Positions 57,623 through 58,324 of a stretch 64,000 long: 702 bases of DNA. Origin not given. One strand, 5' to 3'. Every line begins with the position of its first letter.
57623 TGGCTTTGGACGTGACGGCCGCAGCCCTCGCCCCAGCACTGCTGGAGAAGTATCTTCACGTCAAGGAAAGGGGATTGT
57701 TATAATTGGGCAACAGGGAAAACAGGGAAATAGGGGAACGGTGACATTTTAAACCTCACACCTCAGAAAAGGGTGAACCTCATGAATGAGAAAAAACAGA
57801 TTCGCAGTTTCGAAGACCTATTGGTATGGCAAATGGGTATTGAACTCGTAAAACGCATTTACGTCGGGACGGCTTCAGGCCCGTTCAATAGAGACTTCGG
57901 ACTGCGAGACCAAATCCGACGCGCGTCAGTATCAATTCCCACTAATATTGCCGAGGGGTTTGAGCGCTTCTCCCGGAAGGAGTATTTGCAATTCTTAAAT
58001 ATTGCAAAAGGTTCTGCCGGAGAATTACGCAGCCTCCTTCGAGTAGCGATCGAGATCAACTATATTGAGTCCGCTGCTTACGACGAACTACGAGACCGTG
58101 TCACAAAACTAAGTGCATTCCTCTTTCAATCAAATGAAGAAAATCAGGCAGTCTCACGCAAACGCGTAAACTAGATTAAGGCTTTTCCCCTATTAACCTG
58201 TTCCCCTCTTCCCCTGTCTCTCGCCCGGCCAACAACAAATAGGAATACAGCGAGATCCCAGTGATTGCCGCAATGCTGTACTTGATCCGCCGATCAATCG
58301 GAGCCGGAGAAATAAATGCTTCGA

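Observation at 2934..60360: Window-wide family of long intergenic hairpins whose arms are built from 6-8 nt degenerate tandem units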

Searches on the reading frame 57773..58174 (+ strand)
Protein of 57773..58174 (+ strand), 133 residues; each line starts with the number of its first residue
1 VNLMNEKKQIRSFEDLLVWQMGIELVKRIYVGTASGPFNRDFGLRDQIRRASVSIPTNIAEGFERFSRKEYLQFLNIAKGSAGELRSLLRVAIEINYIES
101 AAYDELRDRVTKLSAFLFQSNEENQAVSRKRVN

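Call 28: search_protein_families(library=pfam, proteins=[window:57773-58174:+], max_evalue=0.01)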
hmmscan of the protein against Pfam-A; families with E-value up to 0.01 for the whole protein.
window:57773-58174:+ (133 aa): 1 family
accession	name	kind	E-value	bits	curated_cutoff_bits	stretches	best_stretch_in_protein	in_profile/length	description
PF05635.17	23S_rRNA_IVP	-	2e-35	121.6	33.8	1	14-117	1-104/106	23S rRNA-intervening sequence protein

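Call 38: find_homologous_proteins(query=window:57773-58171:+, max_evalue=0.00001)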
Query window:57773-58171:+ (133 aa): 7501 proteins with E <= 0.00001 among 7514 candidates; the best 120 are listed.
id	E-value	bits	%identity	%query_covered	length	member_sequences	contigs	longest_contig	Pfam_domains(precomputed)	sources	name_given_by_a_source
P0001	4.5e-62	225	95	86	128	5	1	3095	PF05635.18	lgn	-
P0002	5.9e-59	215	89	86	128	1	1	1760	PF05635.18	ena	-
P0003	6.7e-59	215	89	86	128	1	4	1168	PF05635.18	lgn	-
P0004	1.1e-58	214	88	86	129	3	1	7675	PF05635.18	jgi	jgi:four helix bundle protein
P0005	6.1e-57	209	85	86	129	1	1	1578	PF05635.18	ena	-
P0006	1.5e-51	191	78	86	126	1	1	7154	PF05635.18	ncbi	-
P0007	3.1e-51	190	77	86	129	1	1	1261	PF05635.18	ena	-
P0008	4.1e-51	190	77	86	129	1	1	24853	PF05635.18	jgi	jgi:four helix bundle protein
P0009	4.2e-51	190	76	86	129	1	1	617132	PF05635.18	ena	-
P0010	6.7e-51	189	77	86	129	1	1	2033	PF05635.18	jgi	jgi:four helix bundle protein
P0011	7.4e-51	189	76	86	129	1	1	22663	PF05635.18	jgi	jgi:four helix bundle protein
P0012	7.4e-51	189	76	86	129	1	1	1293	PF05635.18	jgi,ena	-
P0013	8.6e-51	189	76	86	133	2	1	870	PF05635.18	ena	-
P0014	1.6e-50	188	77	86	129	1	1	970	PF05635.18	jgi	jgi:four helix bundle protein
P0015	1.7e-50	188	77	85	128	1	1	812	PF05635.18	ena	-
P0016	2.0e-50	188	77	86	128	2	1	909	PF05635.18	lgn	-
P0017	2.3e-50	187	77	86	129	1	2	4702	PF05635.18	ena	-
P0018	5.2e-50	186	71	95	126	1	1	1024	PF05635.18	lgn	-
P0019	5.3e-50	186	69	94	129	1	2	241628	PF05635.18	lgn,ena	-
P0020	8.0e-50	186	75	86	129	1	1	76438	PF05635.18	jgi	jgi:four helix bundle protein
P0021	1.0e-49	185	76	86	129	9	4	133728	PF05635.18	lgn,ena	-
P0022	1.2e-49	185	75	86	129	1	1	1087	PF05635.18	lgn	-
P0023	1.2e-49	185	75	86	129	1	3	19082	PF05635.18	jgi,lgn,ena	-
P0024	1.3e-49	185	75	86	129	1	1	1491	PF05635.18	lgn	-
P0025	1.3e-49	185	74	86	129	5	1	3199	PF05635.18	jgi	jgi:four helix bundle protein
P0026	1.3e-49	185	75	86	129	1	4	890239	PF05635.18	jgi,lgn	jgi:four helix bundle protein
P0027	1.3e-49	185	69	95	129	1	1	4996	PF05635.18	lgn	-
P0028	1.6e-49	185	73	86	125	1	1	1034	PF05635.18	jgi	jgi:four helix bundle protein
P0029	2.0e-49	184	70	89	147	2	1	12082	PF05635.18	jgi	jgi:four helix bundle protein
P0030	2.2e-49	184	74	86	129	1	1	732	PF05635.18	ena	-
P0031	2.7e-49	184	71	93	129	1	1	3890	PF05635.18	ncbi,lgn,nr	ncbi:MAG: four helix bundle protein [Acidobacteriota bacterium]|nr:four helix bundle protein [Acidob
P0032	3.0e-49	184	77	86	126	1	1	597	PF05635.18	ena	-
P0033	3.1e-49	184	79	82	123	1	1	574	PF05635.18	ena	-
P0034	3.3e-49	184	74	86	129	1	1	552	PF05635.18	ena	-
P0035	3.9e-49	183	75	86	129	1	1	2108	PF05635.18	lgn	-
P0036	4.7e-49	183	75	86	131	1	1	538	PF05635.18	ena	-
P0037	5.3e-49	183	75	86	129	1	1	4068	PF05635.18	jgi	jgi:four helix bundle protein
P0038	7.1e-49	183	74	86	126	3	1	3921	PF05635.18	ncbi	ncbi:MAG: four helix bundle protein [Pyrinomonadaceae bacterium]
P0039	9.5e-49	182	76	86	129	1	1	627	PF05635.18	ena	-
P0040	9.8e-49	182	75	86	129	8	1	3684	PF05635.18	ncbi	-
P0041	1.0e-48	182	73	86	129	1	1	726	PF05635.18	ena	-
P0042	1.0e-48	182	75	86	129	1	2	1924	PF05635.18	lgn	-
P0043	1.2e-48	182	73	86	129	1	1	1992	PF05635.18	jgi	jgi:four helix bundle protein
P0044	1.3e-48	182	76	86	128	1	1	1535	PF05635.18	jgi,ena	-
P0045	1.3e-48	182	73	86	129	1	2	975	PF05635.18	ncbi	-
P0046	1.3e-48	182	75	86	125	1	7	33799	PF05635.18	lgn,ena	-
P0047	1.6e-48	181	78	82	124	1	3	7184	PF05635.18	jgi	jgi:four helix bundle protein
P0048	1.6e-48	181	75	86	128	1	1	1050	PF05635.18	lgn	-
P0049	1.6e-48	181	74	86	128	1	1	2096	PF05635.18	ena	-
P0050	1.9e-48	181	73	89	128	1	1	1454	PF05635.18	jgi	jgi:four helix bundle protein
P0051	2.2e-48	181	77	85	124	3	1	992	PF05635.18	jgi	jgi:four helix bundle protein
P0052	2.7e-48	181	71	89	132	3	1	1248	PF05635.18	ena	-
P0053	2.7e-48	181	73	86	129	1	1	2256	PF05635.18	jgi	jgi:four helix bundle protein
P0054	3.0e-48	181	78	82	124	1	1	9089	PF05635.18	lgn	-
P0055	3.2e-48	181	75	86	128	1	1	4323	PF05635.18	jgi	jgi:four helix bundle protein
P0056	3.2e-48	180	73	86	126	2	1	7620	PF05635.18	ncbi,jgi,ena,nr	ncbi:MAG: four helix bundle protein [Pyrinomonadaceae bacterium]|nr:four helix bundle protein [Pyrin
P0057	3.2e-48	180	73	86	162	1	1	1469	PF05635.18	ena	-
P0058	3.5e-48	180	76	86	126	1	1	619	PF05635.18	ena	-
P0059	3.6e-48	180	72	86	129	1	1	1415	PF05635.18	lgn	-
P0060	3.7e-48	180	73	86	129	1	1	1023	PF05635.18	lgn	-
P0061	3.8e-48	180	74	86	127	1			PF05635.18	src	-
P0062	4.1e-48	180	73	86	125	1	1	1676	PF05635.18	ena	-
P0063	4.2e-48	180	73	86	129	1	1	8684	PF05635.18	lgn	-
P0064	4.5e-48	180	73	86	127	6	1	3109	PF05635.18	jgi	jgi:four helix bundle protein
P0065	4.9e-48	180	72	86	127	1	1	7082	PF05635.18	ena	-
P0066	5.2e-48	180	74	86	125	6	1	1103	PF05635.18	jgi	jgi:four helix bundle protein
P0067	5.3e-48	180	71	95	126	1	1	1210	PF05635.18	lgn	-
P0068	7.1e-48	179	74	86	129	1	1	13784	PF05635.18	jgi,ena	jgi:four helix bundle protein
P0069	7.4e-48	179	76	86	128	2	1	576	PF05635.18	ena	-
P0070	7.5e-48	179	74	86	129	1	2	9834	PF05635.18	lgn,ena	-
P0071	7.5e-48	179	73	86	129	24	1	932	PF05635.18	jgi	jgi:four helix bundle protein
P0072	7.6e-48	179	76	86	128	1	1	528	PF05635.18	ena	-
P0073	8.4e-48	179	74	86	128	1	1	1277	PF05635.18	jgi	jgi:four helix bundle protein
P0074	8.8e-48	179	76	83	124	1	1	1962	PF05635.18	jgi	-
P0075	8.9e-48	179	74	86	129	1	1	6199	PF05635.18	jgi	jgi:four helix bundle protein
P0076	9.9e-48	179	74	86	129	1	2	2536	PF05635.18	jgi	jgi:four helix bundle protein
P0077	1.0e-47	179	72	86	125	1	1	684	PF05635.18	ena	-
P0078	1.3e-47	178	76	86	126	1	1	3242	PF05635.18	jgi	jgi:four helix bundle protein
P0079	1.4e-47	178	73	86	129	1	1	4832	PF05635.18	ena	-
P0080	1.4e-47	178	74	86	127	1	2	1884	PF05635.18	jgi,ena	jgi:four helix bundle protein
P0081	1.4e-47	178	71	86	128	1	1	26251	PF05635.18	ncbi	-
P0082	1.5e-47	178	73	86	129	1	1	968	PF05635.18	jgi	-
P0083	1.5e-47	178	71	86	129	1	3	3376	PF05635.18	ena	-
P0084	1.6e-47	178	72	86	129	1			PF05635.18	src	-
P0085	1.6e-47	178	74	86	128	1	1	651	PF05635.18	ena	-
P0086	1.6e-47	178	73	86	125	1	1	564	PF05635.18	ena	-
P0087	1.7e-47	178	73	86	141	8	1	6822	PF05635.18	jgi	jgi:four helix bundle protein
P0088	1.8e-47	178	73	86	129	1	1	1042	PF05635.18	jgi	jgi:four helix bundle protein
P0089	1.8e-47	178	71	87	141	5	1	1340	PF05635.18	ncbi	-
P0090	1.8e-47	178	75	86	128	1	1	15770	PF05635.18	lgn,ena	-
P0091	2.1e-47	178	71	86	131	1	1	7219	PF05635.18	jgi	jgi:four helix bundle protein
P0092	2.2e-47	178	73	86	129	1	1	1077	PF05635.18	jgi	jgi:four helix bundle protein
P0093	2.9e-47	177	70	86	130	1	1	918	PF05635.18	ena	-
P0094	3.0e-47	177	72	86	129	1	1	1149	PF05635.18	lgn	-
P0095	3.3e-47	177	71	86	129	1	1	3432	PF05635.18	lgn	-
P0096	3.4e-47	177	75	86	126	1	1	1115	PF05635.18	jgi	-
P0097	3.6e-47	177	73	86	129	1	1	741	PF05635.18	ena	-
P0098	3.8e-47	177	75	86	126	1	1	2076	PF05635.18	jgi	jgi:four helix bundle protein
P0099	4.1e-47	177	74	86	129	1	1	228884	PF05635.18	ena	-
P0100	4.6e-47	177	73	86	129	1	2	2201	PF05635.18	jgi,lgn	jgi:four helix bundle protein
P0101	5.3e-47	177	73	86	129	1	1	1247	PF05635.18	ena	-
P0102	6.2e-47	176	68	95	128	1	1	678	PF05635.18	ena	-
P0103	6.3e-47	176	73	86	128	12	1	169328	PF05635.18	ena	-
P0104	6.4e-47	176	73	86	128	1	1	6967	PF05635.18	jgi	jgi:four helix bundle protein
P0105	6.4e-47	176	70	92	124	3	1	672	PF05635.18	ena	-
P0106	8.0e-47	176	74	86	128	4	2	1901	PF05635.18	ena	-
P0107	8.1e-47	176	72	87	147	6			PF05635.18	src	-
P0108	8.6e-47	176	72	86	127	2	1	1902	PF05635.18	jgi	jgi:four helix bundle protein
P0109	9.2e-47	176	70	94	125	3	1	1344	PF05635.18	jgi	jgi:four helix bundle protein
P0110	9.3e-47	176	73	86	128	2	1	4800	PF05635.18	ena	-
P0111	1.0e-46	176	76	86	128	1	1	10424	PF05635.18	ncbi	-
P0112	1.1e-46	176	71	86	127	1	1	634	PF05635.18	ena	-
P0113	1.5e-46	175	73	86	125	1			PF05635.18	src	-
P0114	1.6e-46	175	71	86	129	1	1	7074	PF05635.18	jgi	jgi:four helix bundle protein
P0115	2.0e-46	175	68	94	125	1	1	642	PF05635.18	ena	-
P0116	2.0e-46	175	72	86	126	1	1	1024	PF05635.18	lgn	-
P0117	2.3e-46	174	70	86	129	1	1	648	PF05635.18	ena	-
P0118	2.5e-46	174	72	85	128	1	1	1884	PF05635.18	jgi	jgi:four helix bundle protein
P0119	3.3e-46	174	69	89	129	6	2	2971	PF05635.18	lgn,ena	-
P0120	3.5e-46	174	71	86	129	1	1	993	PF05635.18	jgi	jgi:four helix bundle protein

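Call 39: find_related_loci(query=window:57785-58171:+, collection=metagenome_contigs, flank=2500)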
Query window:57785-58171:+ (129 aa) in metagenome_contigs; peptide patterns used: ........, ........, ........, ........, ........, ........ (x = any residue, [..] = any of these).
547 stretches matched a pattern; 366 encode a relative of the query (tblastn E <= 1e-3); the best 80 are kept; 80 distinct loci.
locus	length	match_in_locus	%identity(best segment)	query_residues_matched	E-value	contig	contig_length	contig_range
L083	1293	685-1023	76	2-114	8e-60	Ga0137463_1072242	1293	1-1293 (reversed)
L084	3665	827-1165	76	2-114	8e-56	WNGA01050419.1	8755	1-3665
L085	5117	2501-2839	75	2-114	2e-55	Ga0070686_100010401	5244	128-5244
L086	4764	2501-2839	75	2-114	2e-55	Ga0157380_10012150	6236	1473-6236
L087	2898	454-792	75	2-114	3e-55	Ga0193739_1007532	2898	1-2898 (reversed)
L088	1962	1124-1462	74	2-114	6e-56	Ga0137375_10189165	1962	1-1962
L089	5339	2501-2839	73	2-114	9e-55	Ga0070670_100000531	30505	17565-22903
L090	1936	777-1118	73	1-114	8e-56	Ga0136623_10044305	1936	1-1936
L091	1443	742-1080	73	2-114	2e-56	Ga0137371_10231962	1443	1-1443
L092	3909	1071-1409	75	2-114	2e-54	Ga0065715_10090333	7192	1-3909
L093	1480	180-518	76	2-114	3e-56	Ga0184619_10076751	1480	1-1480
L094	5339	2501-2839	74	2-114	4e-54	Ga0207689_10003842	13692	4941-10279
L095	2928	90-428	73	2-114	3e-54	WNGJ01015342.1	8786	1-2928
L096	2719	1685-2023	72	2-114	1e-53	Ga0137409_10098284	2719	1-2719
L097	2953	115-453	72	2-114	1e-53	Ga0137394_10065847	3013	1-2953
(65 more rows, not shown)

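Call 60: search_dna_similar(query=window:57785-58147:+, collection=plasmids, mode=protein, max_evalue=1e-8, max_rows=40, rows=spread)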
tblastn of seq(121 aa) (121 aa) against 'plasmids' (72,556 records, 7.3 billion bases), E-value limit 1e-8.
Records with a match: 27; places in all: 30; records where one place covers at least 80% of the query: 21.
Best place of each record, by identity: 60-80% 2; <60% 25.
By first word of the organism name: Nostoc 12; Riemerella 4; Calothrix 3; Pseudanabaena 1; Anabaena 1; Stanieria 1; Picosynechococcus 1; Azospirillum 1; Geminocystis 1; Aulosira 1; and 1 more.
By predicted mobility (MOB-suite, as given by PLSDB): non-mobilizable 15; conjugative 11; mobilizable 1.
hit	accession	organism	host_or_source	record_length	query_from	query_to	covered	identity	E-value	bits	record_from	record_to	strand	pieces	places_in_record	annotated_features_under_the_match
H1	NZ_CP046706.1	Nostoc sp. ATCC 53789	-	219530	2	113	93%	67.9%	7e-43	155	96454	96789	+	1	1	four helix bundle protein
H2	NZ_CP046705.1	Nostoc sp. ATCC 53789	-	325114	2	113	93%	64.1%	2e-22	160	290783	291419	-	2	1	four helix bundle protein (x2)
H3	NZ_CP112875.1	Pseudanabaena galeata CCNP1313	-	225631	4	113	91%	40.4%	3e-16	80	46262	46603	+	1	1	four helix bundle protein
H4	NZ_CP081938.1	Riemerella anatipestifer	goose,Epidemic materials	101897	6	113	89%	41.1%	6e-19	88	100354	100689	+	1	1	four helix bundle protein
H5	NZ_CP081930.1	Riemerella anatipestifer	duck,Epidemic materials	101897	6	113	89%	41.1%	6e-19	88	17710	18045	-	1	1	four helix bundle protein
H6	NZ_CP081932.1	Riemerella anatipestifer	goose,Epidemic materials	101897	6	113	89%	41.1%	6e-19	88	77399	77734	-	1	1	four helix bundle protein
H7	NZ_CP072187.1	Riemerella anatipestifer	goose,Epidemic materials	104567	6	113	89%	41.1%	7e-19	87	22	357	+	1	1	none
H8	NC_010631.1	Nostoc punctiforme PCC 73102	-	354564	1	91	75%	48.4%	3e-19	88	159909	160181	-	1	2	four helix bundle protein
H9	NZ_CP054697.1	Nostoc edaphicum CCNP1411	-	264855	6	113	89%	40.7%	3e-19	88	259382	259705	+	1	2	four helix bundle protein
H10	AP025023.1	Calothrix sp. PCC 7716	-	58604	6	113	89%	40.2%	2e-16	80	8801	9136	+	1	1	S23 ribosomal protein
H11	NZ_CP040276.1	Nostoc sp. C052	Blasia pusilla,pure culture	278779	7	109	85%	41.7%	7e-16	79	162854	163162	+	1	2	four helix bundle protein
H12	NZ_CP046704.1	Nostoc sp. ATCC 53789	-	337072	7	109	85%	41.7%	7e-16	79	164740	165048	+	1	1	four helix bundle protein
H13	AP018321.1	Nostoc sp. HK-01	-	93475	6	116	92%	37.8%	2e-15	77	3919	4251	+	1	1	hypothetical protein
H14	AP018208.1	Calothrix brevissima NIES-22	-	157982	1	91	75%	45.1%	4e-18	85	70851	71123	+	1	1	S23 ribosomal protein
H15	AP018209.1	Calothrix brevissima NIES-22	-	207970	1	91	75%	45.1%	4e-18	85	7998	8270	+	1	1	S23 ribosomal protein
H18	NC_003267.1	Nostoc sp. PCC 7120 = FACHB-418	-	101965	6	113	89%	37.0%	1e-14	76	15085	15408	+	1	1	four helix bundle protein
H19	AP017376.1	Stanieria sp. NIES-3757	-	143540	8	116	90%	36.7%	7e-16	79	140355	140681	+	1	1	S23 ribosomal protein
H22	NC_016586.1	Azospirillum lipoferum 4B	-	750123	3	113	92%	34.5%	5e-12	68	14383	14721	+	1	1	none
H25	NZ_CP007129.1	Gemmatirosa kalamazoonensis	-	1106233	11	104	78%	39.4%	3e-13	71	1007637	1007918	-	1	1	record has no annotation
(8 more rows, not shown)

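Call 61: get_annotated_region(hit=H1, flank=600)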
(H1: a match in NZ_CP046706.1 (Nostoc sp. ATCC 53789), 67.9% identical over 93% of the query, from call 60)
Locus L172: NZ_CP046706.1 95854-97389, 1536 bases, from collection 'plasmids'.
description: Nostoc sp. ATCC 53789 plasmid pNsp_c, complete sequence
organism: Nostoc sp. ATCC 53789 (NCBI taxid 76335)
taxonomy: Bacteria; Cyanobacteriota; Cyanophyceae; Nostocales; Nostocaceae; Nostoc; Nostoc sp. ATCC 53789
host: -; source: -; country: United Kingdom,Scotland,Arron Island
typing (MOB-suite, as given by PLSDB): non-mobilizable; replicon rep_cluster_317; mating-pair formation MPF_T
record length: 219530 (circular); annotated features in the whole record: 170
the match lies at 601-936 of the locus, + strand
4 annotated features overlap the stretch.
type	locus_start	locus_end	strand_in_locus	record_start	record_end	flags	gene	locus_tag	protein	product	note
CDS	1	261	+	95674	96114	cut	-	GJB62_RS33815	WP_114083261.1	hypothetical protein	-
CDS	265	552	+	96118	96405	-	-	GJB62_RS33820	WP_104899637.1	hypothetical protein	-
CDS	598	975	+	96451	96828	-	-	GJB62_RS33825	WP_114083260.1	four helix bundle protein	-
CDS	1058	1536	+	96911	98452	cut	-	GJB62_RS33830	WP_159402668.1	hypothetical protein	-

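Call 62: get_annotated_region(hit=H2, flank=600)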
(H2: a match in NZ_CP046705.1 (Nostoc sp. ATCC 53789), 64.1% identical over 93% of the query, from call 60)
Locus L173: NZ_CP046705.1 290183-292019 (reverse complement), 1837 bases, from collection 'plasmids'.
description: Nostoc sp. ATCC 53789 plasmid pNsp_b, complete sequence
organism: Nostoc sp. ATCC 53789 (NCBI taxid 76335)
taxonomy: Bacteria; Cyanobacteriota; Cyanophyceae; Nostocales; Nostocaceae; Nostoc; Nostoc sp. ATCC 53789
host: -; source: -; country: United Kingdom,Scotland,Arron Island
typing (MOB-suite, as given by PLSDB): conjugative; relaxase MOBF; mating-pair formation MPF_T
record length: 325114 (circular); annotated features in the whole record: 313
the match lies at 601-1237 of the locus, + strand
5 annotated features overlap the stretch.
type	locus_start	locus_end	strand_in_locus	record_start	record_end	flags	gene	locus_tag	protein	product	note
CDS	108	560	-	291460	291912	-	-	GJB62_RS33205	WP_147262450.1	hypothetical protein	-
CDS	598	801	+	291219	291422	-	-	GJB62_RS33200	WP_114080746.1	four helix bundle protein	-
CDS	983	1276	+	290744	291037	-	-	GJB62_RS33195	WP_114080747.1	four helix bundle protein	-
CDS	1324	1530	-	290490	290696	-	-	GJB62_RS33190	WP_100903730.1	hypothetical protein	-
CDS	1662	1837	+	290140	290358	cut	-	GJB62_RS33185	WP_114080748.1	hypothetical protein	-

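Call 63: get_annotated_region(hit=H3, flank=600)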
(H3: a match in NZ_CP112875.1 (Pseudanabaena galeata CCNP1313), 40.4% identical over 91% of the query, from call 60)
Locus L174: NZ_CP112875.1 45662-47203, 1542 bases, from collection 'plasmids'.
description: Pseudanabaena galeata CCNP1313 plasmid pPg_01, complete sequence
organism: Pseudanabaena galeata CCNP1313 (NCBI taxid 2602720)
taxonomy: Bacteria; Cyanobacteriota; Cyanophyceae; Pseudanabaenales; Pseudanabaenaceae; Pseudanabaena; Pseudanabaena galeata; Pseudanabaena galeata CCNP1313
host: -; source: -; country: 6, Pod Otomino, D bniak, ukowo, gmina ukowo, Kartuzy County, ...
typing (MOB-suite, as given by PLSDB): non-mobilizable
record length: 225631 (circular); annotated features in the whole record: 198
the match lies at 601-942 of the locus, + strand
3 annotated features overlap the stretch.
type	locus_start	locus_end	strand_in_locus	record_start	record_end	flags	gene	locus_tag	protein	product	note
CDS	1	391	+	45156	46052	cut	cas6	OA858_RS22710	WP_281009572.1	CRISPR-associated endoribonuclease Cas6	GO:0043571 - maintenance of CRISPR repeat elements [Evidence IEA]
CDS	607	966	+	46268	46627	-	-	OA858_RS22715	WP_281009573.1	four helix bundle protein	-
CDS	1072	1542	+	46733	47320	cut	cas4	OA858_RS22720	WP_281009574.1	CRISPR-associated protein Cas4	GO:0043571 - maintenance of CRISPR repeat elements [Evidence IEA]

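Call 64: get_annotated_region(hit=H4, flank=600)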
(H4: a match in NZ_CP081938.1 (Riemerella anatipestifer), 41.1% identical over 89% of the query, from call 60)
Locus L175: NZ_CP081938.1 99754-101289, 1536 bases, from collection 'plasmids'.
description: Riemerella anatipestifer strain 20190609E1-1 plasmid unnamed, complete sequence
organism: Riemerella anatipestifer (NCBI taxid 34085)
taxonomy: Bacteria; Bacteroidota; Flavobacteriia; Flavobacteriales; Weeksellaceae; Riemerella; Riemerella anatipestifer
host: -; source: goose,Epidemic materials; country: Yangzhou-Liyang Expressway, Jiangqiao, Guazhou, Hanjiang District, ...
typing (MOB-suite, as given by PLSDB): non-mobilizable
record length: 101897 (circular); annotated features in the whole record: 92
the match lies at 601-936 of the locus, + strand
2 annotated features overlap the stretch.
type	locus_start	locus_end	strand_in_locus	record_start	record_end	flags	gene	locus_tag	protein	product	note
CDS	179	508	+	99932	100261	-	-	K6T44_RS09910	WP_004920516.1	iron-sulfur cluster assembly accessory protein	-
CDS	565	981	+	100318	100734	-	-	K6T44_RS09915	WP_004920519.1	four helix bundle protein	-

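Call 65: get_annotated_region(hit=H10, flank=600)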
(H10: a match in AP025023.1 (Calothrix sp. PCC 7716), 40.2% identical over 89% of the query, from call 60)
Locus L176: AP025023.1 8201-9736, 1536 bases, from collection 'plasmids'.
description: Calothrix sp. PCC 7716 plasmid Cal7716_p5 DNA, complete genome
organism: Calothrix sp. PCC 7716 (NCBI taxid 2853227)
taxonomy: Bacteria; Cyanobacteriota; Cyanophyceae; Nostocales; Calotrichaceae; Calothrix; Calothrix sp. PCC 7716
host: -; source: -; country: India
typing (MOB-suite, as given by PLSDB): non-mobilizable
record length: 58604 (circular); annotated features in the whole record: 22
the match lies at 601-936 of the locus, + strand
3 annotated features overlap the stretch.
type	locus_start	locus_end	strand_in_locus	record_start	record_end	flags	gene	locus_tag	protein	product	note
CDS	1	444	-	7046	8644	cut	-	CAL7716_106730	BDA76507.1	similar to leukotoxin secretion protein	-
CDS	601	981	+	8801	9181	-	-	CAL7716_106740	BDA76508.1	S23 ribosomal protein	-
CDS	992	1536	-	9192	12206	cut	-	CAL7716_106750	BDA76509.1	toxin secretion ABC transporter ATP-binding protein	-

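Call 66: get_annotated_region(hit=H18, flank=600)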
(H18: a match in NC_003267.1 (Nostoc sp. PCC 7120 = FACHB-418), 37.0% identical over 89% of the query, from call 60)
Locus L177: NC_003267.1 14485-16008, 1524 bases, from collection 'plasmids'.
description: Nostoc sp. PCC 7120 = FACHB-418 plasmid pCC7120gamma, complete sequence
organism: Nostoc sp. PCC 7120 = FACHB-418 (NCBI taxid 103690)
taxonomy: Bacteria; Cyanobacteriota; Cyanophyceae; Nostocales; Nostocaceae; Nostoc; Nostoc sp. PCC 7120 = FACHB-418
host: -; source: -; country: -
typing (MOB-suite, as given by PLSDB): conjugative; replicon rep_cluster_776; relaxase MOBF; mating-pair formation MPF_T
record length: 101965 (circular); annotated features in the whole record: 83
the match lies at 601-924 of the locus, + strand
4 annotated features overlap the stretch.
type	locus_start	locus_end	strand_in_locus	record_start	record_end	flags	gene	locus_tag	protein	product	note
CDS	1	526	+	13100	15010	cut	-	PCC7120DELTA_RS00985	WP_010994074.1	ISL3 family transposase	-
CDS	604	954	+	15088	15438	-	-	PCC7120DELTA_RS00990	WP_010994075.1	four helix bundle protein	-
CDS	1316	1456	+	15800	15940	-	-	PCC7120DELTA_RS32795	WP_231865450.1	hypothetical protein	-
CDS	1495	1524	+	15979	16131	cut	-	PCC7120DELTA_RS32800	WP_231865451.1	hypothetical protein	-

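Call 67: get_annotated_region(hit=H19, flank=600)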
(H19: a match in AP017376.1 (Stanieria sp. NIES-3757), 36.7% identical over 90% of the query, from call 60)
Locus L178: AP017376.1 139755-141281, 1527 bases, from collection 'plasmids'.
description: Stanieria sp. NIES-3757 plasmid plasmid1 DNA, complete genome
organism: Stanieria sp. NIES-3757 (NCBI taxid 1807358)
taxonomy: Bacteria; Cyanobacteriota; Cyanophyceae; Pleurocapsales; Dermocarpellaceae; Stanieria; Stanieria sp. NIES-3757
host: -; source: -; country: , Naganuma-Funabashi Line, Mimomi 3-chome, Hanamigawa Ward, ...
typing (MOB-suite, as given by PLSDB): conjugative; replicon rep_cluster_35; relaxase MOBP; mating-pair formation MPF_T
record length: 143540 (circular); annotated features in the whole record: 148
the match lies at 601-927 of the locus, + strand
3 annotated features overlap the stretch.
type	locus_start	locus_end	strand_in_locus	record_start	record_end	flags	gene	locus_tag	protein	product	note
CDS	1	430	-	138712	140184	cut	-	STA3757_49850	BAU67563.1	hypothetical protein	-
CDS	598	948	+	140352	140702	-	-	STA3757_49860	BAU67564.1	S23 ribosomal protein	-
CDS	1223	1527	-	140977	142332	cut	-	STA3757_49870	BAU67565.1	putative transposase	-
